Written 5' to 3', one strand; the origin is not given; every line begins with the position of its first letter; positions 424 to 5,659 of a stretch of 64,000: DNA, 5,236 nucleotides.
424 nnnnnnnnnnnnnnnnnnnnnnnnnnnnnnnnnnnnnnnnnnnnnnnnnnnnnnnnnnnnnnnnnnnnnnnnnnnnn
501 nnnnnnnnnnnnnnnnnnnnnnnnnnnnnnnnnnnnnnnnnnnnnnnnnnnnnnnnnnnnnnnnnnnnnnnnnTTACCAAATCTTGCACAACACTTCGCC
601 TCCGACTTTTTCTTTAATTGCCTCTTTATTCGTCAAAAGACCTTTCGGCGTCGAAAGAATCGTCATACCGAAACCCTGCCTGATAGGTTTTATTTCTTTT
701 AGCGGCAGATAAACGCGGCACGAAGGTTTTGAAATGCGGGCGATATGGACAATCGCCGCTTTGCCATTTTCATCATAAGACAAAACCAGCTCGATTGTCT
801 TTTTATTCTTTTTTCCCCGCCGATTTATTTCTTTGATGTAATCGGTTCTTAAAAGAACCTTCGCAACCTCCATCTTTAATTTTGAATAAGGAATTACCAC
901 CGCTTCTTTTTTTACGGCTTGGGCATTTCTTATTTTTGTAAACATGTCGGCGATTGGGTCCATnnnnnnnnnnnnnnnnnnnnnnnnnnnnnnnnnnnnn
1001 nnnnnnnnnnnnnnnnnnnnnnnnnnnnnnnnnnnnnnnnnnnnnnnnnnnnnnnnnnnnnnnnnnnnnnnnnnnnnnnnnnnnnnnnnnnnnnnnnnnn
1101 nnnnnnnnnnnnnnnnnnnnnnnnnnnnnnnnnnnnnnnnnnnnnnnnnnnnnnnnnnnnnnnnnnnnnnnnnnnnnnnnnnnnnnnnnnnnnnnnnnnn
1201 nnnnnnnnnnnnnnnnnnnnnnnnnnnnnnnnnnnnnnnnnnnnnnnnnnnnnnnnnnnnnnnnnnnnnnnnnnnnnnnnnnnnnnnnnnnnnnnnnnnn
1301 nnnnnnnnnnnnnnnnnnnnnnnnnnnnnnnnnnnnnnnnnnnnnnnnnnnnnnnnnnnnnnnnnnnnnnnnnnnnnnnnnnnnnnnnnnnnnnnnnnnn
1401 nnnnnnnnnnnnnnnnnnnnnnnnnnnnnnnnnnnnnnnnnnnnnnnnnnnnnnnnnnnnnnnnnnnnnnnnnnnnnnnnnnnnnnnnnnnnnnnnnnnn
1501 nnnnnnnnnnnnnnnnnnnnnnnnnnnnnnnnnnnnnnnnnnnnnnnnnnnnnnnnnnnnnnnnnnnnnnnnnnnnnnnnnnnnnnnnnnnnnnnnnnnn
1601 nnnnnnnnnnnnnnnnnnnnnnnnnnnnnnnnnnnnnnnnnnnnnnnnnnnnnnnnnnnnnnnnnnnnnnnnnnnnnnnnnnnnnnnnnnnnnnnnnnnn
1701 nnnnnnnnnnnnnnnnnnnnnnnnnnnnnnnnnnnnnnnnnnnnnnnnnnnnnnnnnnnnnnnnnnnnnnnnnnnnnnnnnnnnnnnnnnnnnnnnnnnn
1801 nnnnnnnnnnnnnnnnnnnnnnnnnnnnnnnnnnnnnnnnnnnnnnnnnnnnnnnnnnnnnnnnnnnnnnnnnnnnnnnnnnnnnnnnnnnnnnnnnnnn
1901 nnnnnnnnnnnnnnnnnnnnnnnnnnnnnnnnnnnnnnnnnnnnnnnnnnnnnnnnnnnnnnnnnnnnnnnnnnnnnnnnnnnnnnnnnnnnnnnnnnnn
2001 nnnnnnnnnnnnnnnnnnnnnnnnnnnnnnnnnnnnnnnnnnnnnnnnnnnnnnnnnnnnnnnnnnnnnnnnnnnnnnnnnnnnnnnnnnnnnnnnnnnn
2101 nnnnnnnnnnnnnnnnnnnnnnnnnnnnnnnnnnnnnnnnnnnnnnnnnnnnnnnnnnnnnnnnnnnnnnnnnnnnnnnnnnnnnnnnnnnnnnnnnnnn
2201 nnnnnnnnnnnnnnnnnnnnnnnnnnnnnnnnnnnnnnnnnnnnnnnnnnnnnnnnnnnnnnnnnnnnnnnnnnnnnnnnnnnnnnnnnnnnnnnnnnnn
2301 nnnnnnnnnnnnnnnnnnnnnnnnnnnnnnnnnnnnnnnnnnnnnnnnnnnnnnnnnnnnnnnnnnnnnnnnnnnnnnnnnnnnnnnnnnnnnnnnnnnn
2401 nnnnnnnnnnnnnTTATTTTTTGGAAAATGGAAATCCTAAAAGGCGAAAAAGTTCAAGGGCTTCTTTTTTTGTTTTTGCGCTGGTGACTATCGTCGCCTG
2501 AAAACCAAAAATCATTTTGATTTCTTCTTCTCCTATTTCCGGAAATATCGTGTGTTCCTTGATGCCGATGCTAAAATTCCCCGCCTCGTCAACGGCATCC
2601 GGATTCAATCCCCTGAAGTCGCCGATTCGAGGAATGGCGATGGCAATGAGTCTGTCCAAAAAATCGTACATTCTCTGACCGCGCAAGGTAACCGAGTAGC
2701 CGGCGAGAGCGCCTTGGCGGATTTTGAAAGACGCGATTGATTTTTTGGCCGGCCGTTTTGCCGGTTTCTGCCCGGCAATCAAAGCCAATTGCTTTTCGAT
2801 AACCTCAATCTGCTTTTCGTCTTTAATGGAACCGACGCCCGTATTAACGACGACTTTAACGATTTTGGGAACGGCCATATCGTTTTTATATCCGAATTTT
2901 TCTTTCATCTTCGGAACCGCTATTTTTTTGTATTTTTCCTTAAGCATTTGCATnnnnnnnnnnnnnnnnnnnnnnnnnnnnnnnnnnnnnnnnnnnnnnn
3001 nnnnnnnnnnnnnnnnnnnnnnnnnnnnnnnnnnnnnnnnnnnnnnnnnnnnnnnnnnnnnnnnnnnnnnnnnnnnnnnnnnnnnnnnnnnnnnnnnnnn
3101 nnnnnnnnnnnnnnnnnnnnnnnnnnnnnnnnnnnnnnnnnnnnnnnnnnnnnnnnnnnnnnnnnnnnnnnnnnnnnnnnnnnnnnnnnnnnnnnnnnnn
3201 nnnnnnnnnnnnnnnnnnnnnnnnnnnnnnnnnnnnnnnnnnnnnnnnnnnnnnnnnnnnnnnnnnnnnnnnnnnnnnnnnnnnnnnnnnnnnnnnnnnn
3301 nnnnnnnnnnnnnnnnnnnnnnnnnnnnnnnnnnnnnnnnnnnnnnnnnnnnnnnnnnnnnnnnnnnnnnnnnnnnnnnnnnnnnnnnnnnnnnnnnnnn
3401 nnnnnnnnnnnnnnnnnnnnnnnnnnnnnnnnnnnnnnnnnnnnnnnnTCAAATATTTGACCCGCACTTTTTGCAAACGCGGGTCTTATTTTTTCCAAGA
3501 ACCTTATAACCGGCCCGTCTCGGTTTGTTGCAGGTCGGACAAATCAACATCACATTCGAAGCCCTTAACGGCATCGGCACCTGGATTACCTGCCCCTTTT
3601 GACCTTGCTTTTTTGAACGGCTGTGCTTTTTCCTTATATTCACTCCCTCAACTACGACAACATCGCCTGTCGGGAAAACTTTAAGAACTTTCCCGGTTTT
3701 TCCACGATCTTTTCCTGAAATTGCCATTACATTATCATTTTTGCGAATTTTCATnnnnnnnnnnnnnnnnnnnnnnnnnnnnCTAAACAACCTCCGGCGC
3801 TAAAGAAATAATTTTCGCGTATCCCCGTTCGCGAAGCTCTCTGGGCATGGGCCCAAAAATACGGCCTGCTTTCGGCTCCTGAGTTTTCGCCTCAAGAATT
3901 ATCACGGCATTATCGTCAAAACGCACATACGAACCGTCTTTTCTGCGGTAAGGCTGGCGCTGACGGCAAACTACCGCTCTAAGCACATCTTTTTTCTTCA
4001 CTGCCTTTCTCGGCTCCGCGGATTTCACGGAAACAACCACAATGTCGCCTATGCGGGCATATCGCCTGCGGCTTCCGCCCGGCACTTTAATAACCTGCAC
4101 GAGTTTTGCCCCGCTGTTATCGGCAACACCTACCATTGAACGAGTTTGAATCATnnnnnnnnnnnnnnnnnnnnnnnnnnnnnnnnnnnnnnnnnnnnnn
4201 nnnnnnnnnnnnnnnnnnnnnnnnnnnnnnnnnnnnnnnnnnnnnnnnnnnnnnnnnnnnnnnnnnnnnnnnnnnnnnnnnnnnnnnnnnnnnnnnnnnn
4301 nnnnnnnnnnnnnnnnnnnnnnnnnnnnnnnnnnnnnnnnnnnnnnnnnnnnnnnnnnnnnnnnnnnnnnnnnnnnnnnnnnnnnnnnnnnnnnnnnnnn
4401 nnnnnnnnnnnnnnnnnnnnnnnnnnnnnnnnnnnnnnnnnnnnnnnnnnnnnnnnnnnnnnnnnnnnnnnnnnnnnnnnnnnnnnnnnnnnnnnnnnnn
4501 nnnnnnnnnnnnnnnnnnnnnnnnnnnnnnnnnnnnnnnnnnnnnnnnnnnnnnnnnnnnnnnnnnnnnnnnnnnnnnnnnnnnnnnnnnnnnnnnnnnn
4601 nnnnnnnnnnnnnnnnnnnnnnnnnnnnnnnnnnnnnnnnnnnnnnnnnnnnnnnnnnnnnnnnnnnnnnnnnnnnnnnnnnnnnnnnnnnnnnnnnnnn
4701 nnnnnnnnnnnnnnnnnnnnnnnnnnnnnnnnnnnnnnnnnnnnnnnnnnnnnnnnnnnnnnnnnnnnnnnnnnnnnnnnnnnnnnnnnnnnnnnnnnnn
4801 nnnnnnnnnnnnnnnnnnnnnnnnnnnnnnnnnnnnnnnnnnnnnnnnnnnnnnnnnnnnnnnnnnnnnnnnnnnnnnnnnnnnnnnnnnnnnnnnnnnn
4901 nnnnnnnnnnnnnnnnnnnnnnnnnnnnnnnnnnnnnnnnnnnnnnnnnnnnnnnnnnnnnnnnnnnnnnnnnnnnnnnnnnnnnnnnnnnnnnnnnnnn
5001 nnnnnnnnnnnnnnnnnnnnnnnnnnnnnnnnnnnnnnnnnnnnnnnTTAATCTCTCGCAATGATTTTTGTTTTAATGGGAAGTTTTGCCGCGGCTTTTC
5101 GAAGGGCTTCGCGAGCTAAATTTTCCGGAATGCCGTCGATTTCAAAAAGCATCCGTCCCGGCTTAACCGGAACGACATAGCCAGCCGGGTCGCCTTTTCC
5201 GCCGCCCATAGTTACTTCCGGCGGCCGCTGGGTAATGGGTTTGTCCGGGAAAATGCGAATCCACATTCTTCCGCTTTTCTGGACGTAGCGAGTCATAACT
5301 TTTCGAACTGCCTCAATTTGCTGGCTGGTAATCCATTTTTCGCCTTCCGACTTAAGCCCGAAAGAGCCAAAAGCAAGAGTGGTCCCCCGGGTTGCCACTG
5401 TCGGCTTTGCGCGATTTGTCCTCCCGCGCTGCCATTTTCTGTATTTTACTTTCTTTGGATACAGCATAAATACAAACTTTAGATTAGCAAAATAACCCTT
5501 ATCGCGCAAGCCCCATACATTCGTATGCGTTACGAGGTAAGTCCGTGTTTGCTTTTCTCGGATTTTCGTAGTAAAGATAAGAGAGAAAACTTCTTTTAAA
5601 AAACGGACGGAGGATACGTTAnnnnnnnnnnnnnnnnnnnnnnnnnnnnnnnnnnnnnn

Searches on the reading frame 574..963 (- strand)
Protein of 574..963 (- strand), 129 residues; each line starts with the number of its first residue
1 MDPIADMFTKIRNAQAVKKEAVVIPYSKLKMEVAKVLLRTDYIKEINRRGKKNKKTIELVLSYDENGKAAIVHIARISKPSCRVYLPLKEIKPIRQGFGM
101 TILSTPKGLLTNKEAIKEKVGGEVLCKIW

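Call 15: search_protein_families(library=pfam, proteins=[window:574-963:-], max_evalue=0.01)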
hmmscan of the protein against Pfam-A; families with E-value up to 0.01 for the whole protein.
window:574-963:- (129 aa): 1 family
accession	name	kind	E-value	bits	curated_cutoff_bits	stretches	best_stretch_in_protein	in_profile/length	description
PF00410.24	Ribosomal_S8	-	1e-43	148.8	24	1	2-129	1-126/126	Ribosomal protein S8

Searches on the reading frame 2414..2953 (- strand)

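Call 15: search_protein_families(library=pfam, proteins=[window:2414-2953:-], max_evalue=0.01)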
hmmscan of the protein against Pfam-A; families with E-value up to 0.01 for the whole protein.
window:2414-2953:- (179 aa): 2 families
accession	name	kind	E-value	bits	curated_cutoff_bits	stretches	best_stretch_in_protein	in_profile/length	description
PF00673.26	Ribosomal_L5_C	-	1.6e-32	111.9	27.8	1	85-176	3-94/94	ribosomal L5P family C-terminus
PF00281.24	Ribosomal_L5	-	6.6e-19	68.4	34.9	1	24-79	1-57/57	Ribosomal protein L5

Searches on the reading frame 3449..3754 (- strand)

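Call 15: search_protein_families(library=pfam, proteins=[window:3449-3754:-], max_evalue=0.01)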
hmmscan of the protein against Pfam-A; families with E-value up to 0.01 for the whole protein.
window:3449-3754:- (101 aa): 4 families
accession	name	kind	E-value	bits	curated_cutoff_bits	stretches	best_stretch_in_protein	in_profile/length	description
PF17136.10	ribosomal_L24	-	1.3e-20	73.9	27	1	38-101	1-65/65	Ribosomal proteins 50S L24/mitochondrial 39S L24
PF00467.35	KOW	-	1.2e-07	31.7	22.3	1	5-36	1-32/32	KOW motif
PF22682.2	Ribosomal_uL24m-like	-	3e-05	24.1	29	1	6-74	4-74/223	Large ribosomal subunit protein uL24m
PF23287.1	KOW7_SPT5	-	0.0017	18.5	27.1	1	4-26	4-26/52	Transcription elongation factor SPT5, seventh KOW domain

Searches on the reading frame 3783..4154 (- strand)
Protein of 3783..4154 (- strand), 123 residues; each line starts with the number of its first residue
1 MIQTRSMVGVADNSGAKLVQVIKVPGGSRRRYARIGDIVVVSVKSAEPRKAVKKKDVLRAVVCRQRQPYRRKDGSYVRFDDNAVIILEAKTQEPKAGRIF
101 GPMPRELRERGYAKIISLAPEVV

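Call 15: search_protein_families(library=pfam, proteins=[window:3783-4154:-], max_evalue=0.01)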
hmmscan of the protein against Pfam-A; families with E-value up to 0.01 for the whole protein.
window:3783-4154:- (123 aa): 1 family
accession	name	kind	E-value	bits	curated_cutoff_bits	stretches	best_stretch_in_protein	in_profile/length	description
PF00238.24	Ribosomal_L14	-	3.7e-49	166.1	23.6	1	1-123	1-122/122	Ribosomal protein L14p/L23e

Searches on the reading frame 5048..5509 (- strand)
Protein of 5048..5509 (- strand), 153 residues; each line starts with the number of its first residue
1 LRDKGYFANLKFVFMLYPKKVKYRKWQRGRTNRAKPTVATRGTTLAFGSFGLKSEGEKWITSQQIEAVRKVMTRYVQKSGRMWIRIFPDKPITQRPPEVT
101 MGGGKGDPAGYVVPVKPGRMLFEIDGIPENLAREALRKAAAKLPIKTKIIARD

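Call 15: search_protein_families(library=pfam, proteins=[window:5048-5509:-], max_evalue=0.01)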
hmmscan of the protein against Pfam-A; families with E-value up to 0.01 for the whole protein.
window:5048-5509:- (153 aa): 1 family
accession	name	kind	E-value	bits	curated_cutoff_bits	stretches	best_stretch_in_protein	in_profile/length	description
PF00252.24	Ribosomal_L16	-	5.7e-46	156.2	27.9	1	18-150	1-132/132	Ribosomal protein L16p/L10e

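Call 38: find_related_loci(query=window:5048-5467:-, collection=genome_contigs, flank=10000)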
Query window:5048-5467:- (139 aa) in genome_contigs; peptide patterns used: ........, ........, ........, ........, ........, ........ (x = any residue, [..] = any of these).
600 stretches matched a pattern (row limit reached: there are more); 577 encode a relative of the query (tblastn E <= 1e-3); the best 80 are kept; 80 distinct loci.
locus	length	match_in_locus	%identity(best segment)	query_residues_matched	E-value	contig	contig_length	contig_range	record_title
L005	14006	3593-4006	66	1-138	3e-57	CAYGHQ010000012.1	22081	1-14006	MAG TPA_asm: uncultured Candidatus Saccharibacteria bacterium isolate ERP113451_co1_204 genome assembly, contig: NODE_26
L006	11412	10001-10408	66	1-138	6e-56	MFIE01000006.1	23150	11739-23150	MAG: Candidatus Giovannonibacteria bacterium RIFCSPLOWO2_01_FULL_46_13 rifcsplowo2_01_scaffold_12072, whole genome shotg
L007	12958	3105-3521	58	1-139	2e-54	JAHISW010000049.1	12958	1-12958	MAG: Patescibacteria group bacterium isolate MM_PC_MetaG.mb.190 MM_PC_MetaG.mb.190_k141_966907, whole genome shotgun seq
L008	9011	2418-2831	62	1-138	4e-54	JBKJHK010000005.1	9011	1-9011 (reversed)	MAG: Parcubacteria group bacterium isolate ant_bin.105 S1Ck117_4016250_flag_1_multi_10.0000_len_9011, whole genome shotg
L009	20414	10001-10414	62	1-138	6e-54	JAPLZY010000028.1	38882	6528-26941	MAG: Candidatus Zambryskiibacteriota bacterium isolate LacPavin_0818_WC40_MAG_41_17 LacPavin_0818_WC40_scaffold_580788,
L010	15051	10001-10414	63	1-138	1e-53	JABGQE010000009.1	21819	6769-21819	MAG: bacterium isolate co234_bin49 NODE_4563_length_21819_cov_305.206120, whole genome shotgun sequence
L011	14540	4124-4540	63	1-139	5e-54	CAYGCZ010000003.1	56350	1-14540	MAG TPA_asm: uncultured Candidatus Saccharibacteria bacterium isolate ERP113451_co3_421 genome assembly, contig: NODE_24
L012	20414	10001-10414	62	1-138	2e-53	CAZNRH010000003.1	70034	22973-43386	MAG TPA_asm: uncultured Candidatus Saccharibacteria bacterium isolate SRP128015_co3_412 genome assembly, contig: NODE_18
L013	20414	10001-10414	62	1-138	2e-53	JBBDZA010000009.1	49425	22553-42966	MAG: Parcubacteria group bacterium isolate LejiaD_47_45 Lejia_D_1221_length_49425_cov_28, whole genome shotgun sequence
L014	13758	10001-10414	61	1-138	5e-53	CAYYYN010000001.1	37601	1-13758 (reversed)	MAG TPA_asm: uncultured Candidatus Saccharibacteria bacterium isolate binchicken_co227_228 genome assembly, contig: NODE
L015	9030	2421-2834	63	1-138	5e-53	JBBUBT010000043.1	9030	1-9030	MAG: Patescibacteria group bacterium isolate H43-bin122_1 H43_bin122_1_000000000043, whole genome shotgun sequence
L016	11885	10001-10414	62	1-138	1e-52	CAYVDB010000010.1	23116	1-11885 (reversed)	MAG TPA_asm: uncultured Candidatus Saccharibacteria bacterium isolate SRP287051_co2_78 genome assembly, contig: NODE_445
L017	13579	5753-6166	62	1-138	8e-53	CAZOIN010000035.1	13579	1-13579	MAG TPA_asm: uncultured Candidatus Saccharibacteria bacterium isolate binchicken_co203_272 genome assembly, contig: k141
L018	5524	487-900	62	1-138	9e-53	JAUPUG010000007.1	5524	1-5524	MAG: Patescibacteria group bacterium isolate erpe_2018_sw_12hr_WHONDRS-SW48-000089_B_bin.38 scaffold_47077, whole genome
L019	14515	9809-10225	62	1-139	9e-53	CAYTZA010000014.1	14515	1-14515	MAG TPA_asm: uncultured Candidatus Saccharibacteria bacterium isolate SRP286056_co1_600 genome assembly, contig: NODE_51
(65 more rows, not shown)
